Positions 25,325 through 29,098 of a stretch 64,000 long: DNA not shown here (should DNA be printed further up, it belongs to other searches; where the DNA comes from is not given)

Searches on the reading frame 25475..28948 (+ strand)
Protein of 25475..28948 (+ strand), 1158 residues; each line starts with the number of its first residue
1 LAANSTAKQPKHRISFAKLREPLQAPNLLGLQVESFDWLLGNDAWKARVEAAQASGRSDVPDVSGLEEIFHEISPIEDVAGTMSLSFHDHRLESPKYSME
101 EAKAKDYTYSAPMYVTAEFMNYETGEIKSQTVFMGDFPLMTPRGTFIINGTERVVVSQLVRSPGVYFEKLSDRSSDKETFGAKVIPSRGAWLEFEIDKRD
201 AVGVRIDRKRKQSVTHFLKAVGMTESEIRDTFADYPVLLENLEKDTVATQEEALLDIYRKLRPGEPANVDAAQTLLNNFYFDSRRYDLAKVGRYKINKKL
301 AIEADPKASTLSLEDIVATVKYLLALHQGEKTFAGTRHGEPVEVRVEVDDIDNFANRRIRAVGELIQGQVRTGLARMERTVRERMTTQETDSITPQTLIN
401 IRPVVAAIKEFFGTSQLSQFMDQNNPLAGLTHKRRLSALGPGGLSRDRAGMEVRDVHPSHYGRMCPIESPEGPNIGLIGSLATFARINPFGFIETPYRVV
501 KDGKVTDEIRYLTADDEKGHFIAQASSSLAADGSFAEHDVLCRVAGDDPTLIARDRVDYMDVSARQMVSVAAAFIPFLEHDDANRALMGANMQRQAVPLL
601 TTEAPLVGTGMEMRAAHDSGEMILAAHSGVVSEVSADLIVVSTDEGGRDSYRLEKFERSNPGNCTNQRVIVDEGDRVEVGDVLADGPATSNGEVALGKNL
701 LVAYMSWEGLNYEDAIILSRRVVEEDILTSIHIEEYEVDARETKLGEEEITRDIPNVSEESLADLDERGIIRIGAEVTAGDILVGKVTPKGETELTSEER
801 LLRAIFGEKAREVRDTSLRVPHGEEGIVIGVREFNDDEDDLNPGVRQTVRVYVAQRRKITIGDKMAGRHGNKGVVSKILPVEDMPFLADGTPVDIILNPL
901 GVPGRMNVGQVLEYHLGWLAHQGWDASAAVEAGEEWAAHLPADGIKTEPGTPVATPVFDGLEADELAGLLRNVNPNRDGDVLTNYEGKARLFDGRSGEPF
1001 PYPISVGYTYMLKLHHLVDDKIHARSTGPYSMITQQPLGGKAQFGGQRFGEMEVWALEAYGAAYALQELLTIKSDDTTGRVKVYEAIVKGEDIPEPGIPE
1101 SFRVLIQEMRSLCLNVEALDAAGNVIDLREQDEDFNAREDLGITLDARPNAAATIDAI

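Call 76: search_protein_families(library=pfam, proteins=[window:25475-28948:+], max_evalue=0.00001)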
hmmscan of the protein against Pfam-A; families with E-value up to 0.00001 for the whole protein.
window:25475-28948:+ (1158 aa): 6 families
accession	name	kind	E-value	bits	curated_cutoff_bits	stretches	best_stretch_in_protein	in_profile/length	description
PF00562.33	RNA_pol_Rpb2_6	-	1.2e-128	429.9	23.4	1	625-1043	2-373/373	RNA polymerase Rpb2, domain 6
PF04561.19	RNA_pol_Rpb2_2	-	2.6e-28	99.4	21.7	1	161-360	1-190/190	RNA polymerase Rpb2, domain 2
PF04565.21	RNA_pol_Rpb2_3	-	1.6e-27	95.9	21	1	419-487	1-68/68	RNA polymerase Rpb2, domain 3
PF04560.25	RNA_pol_Rpb2_7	-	4.5e-27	94.7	32.1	1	1045-1119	1-85/87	RNA polymerase Rpb2, domain 7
PF10385.14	RNA_pol_Rpb2_45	-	2.8e-24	85.4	28.2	1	497-563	1-66/66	RNA polymerase beta subunit external 1 domain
PF04563.20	RNA_pol_Rpb2_1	-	1.3e-19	71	28.2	1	28-404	2-201/203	RNA polymerase beta subunit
